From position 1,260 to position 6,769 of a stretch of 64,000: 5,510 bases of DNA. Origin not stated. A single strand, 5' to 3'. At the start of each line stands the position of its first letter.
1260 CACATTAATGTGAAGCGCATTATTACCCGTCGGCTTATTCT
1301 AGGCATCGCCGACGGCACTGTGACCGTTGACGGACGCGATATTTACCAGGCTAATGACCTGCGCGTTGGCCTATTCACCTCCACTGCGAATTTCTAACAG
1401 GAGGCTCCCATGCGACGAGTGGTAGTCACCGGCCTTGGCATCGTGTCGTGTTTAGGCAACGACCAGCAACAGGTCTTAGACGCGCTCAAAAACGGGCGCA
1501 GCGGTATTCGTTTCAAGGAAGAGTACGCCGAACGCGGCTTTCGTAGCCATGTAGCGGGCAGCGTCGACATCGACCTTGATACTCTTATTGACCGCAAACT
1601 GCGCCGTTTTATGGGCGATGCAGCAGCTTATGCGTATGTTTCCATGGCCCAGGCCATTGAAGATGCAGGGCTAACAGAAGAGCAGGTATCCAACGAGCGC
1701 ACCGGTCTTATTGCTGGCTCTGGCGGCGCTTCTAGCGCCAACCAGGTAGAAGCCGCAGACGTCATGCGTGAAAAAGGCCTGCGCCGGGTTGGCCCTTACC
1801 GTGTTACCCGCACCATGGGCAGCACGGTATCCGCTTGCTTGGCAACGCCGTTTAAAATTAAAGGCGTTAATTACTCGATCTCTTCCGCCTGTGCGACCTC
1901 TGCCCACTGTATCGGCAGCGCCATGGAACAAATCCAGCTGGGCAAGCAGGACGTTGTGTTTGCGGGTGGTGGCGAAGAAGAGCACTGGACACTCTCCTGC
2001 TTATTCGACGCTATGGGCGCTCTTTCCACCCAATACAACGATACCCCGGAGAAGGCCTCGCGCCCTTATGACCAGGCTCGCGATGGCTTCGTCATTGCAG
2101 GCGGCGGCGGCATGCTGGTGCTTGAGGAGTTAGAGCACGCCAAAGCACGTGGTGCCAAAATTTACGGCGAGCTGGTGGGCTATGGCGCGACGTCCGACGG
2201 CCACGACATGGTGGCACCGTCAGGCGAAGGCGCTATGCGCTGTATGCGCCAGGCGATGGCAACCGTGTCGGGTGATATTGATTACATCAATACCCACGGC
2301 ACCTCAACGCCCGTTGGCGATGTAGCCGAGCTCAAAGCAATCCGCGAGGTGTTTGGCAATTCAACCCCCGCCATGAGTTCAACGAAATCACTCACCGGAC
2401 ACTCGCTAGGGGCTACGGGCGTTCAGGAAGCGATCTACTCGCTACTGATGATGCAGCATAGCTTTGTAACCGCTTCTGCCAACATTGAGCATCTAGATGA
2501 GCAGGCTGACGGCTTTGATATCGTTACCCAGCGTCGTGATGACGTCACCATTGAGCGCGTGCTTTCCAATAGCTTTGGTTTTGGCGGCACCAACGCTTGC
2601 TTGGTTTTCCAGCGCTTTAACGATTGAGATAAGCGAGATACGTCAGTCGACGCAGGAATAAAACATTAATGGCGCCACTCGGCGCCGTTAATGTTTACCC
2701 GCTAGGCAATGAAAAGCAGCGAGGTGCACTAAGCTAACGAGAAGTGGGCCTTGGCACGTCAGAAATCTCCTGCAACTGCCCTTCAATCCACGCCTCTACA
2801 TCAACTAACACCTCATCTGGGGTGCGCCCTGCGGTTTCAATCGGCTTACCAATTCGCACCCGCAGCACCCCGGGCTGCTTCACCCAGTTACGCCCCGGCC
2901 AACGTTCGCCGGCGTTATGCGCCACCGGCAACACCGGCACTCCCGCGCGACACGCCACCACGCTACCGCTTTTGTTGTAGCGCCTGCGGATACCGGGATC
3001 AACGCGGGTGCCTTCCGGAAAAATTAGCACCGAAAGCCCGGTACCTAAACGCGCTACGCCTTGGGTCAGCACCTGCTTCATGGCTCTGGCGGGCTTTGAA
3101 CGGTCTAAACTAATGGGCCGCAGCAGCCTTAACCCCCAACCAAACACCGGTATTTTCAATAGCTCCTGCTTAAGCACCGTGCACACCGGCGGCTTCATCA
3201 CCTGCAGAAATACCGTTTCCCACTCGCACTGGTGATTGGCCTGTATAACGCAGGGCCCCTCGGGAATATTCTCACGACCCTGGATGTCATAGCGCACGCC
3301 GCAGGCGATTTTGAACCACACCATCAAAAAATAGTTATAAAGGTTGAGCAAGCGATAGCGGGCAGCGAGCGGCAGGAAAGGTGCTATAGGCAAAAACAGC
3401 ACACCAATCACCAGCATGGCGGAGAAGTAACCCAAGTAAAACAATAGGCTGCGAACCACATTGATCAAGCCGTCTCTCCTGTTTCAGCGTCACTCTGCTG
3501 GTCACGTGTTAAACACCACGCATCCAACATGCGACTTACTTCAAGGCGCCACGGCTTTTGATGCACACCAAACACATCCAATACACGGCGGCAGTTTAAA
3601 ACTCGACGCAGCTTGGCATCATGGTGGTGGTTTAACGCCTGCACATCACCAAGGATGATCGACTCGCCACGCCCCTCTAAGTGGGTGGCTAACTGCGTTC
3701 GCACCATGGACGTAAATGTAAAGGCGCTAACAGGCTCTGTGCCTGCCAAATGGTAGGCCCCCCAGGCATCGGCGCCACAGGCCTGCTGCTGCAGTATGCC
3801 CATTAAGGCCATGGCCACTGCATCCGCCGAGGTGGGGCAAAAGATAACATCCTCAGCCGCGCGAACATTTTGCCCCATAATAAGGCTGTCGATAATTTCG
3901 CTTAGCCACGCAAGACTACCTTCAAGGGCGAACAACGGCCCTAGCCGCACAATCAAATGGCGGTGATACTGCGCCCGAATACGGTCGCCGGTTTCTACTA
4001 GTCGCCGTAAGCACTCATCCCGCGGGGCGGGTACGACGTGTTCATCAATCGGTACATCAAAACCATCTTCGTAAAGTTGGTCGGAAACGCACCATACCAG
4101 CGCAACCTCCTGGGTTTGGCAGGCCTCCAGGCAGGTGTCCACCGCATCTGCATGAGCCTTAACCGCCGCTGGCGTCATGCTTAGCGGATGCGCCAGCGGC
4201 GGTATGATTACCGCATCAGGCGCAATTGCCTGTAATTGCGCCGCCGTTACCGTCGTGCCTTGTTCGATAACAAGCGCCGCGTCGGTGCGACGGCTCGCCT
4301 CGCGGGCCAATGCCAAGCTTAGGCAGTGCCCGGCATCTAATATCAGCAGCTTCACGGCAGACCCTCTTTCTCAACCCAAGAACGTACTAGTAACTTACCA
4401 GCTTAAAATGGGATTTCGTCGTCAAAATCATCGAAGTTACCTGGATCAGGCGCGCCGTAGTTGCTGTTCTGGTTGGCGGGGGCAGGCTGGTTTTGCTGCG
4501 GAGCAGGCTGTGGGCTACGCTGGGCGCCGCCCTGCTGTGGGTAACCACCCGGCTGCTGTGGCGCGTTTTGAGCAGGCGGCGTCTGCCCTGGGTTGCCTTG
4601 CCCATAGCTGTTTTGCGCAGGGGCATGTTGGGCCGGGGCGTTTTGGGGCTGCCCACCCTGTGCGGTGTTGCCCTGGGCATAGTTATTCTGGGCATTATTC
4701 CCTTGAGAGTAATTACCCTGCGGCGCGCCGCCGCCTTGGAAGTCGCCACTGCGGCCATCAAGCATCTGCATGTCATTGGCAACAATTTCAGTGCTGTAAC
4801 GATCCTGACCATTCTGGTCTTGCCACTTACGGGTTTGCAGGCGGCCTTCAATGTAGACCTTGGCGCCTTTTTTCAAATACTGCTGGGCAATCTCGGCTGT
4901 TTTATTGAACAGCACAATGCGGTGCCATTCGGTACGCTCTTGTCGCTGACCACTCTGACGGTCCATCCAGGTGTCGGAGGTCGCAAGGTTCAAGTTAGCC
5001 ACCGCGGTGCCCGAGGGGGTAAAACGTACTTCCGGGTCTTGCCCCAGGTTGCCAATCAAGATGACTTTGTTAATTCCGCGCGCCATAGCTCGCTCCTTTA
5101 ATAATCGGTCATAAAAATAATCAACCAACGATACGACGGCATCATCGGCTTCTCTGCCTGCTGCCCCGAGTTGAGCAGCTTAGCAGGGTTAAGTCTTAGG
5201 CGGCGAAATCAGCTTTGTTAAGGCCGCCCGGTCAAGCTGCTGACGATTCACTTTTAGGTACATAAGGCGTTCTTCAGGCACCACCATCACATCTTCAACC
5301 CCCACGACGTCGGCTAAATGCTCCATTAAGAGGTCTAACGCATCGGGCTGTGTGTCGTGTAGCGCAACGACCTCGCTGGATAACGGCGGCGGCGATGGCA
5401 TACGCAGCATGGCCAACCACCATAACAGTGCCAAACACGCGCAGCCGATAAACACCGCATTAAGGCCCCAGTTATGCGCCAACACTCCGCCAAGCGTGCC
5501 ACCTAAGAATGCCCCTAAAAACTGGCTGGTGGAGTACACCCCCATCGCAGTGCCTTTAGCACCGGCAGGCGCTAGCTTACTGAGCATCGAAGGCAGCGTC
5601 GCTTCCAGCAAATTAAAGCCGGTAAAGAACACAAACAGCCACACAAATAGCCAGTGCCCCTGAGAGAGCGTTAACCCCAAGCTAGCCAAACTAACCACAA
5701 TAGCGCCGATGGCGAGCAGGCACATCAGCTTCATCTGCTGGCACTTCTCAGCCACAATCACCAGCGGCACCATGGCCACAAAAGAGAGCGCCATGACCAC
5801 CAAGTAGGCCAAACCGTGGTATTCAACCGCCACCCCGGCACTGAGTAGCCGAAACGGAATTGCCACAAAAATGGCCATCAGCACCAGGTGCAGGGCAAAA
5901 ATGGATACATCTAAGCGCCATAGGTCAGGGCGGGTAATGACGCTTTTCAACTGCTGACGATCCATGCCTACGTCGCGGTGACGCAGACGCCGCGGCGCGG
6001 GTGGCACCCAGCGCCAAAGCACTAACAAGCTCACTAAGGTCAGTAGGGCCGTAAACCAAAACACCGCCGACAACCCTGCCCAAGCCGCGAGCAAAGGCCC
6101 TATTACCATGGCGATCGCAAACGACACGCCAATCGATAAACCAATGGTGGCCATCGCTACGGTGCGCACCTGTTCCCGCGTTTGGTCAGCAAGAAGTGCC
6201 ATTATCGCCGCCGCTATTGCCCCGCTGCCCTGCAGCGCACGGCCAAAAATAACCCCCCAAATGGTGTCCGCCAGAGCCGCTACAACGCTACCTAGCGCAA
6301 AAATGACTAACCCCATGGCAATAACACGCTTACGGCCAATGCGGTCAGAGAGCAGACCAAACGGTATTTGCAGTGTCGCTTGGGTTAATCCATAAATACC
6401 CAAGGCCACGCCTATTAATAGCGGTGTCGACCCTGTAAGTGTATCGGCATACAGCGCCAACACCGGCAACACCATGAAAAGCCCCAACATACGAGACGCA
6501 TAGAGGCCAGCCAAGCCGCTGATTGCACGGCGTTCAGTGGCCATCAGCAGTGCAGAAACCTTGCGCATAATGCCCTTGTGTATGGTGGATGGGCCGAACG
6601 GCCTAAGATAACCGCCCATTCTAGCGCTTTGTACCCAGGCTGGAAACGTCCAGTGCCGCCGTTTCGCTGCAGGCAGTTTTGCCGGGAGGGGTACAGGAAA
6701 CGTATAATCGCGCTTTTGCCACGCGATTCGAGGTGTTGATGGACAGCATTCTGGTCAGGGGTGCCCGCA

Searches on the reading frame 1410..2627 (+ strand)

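Call 61: search_protein_families(library=pfam, proteins=[window:1410-2627:+], max_evalue=0.0001)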
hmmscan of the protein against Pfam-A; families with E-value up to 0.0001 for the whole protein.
window:1410-2627:+ (405 aa): 2 families
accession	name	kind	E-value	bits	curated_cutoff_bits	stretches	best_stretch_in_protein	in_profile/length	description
PF00109.32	ketoacyl-synt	-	5e-46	157.8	20.8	1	1-244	1-252/252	Beta-ketoacyl synthase, N-terminal domain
PF02801.28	Ketoacyl-synt_C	-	3.3e-30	105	20.8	1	252-359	1-118/119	Beta-ketoacyl synthase, C-terminal domain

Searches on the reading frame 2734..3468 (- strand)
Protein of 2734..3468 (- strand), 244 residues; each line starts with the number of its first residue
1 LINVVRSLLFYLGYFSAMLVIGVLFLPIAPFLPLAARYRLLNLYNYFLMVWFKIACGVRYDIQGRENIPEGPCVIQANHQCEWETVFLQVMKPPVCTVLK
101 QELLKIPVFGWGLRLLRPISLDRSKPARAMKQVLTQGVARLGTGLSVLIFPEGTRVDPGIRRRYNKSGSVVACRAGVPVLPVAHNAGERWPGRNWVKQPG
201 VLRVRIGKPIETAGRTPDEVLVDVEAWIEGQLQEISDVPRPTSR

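Call 61: search_protein_families(library=pfam, proteins=[window:2734-3468:-], max_evalue=0.0001)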
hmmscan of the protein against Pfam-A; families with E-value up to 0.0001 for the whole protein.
window:2734-3468:- (244 aa): 1 family
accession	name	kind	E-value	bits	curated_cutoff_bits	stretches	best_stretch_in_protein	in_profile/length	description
PF01553.26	Acyltransferase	-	1.2e-20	74.1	23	1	61-184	3-131/132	Acyltransferase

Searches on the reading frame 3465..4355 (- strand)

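Call 61: search_protein_families(library=pfam, proteins=[window:3465-4355:-], max_evalue=0.0001)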
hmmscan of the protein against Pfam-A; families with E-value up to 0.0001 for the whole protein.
window:3465-4355:- (296 aa): 1 family
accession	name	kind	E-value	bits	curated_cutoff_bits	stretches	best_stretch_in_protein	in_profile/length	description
PF04321.23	RmlD_sub_bind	-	8.7e-20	71.4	27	1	63-279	73-284/287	RmlD substrate binding domain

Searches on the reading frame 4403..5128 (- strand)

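Call 61: search_protein_families(library=pfam, proteins=[window:4403-5128:-], max_evalue=0.0001)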
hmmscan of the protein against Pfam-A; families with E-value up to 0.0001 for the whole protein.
window:4403-5128:- (241 aa): 1 family
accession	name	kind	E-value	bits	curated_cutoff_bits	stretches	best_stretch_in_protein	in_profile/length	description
PF00436.31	SSB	-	7.1e-43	145.3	26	1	19-123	1-104/104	Single-strand binding protein family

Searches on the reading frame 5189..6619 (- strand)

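Call 61: search_protein_families(library=pfam, proteins=[window:5189-6619:-], max_evalue=0.0001)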
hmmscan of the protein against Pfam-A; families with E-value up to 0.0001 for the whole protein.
window:5189-6619:- (476 aa): 4 families
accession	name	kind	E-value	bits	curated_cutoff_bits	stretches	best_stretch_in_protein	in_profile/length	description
PF07690.21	MFS_1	-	4.2e-56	190.8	33.4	2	37-373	2-346/347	Major Facilitator Superfamily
PF00083.30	Sugar_tr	-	2.1e-07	30.7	22.3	1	67-214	46-200/452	Sugar (and other) transporter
PF05977.19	MFS_3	-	5e-06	25.7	27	1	153-442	140-428/524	Transmembrane secretion effector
PF21987.2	YajR_YAM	-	3.9e-05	23.8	26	1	429-471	13-55/56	YajR YAM domain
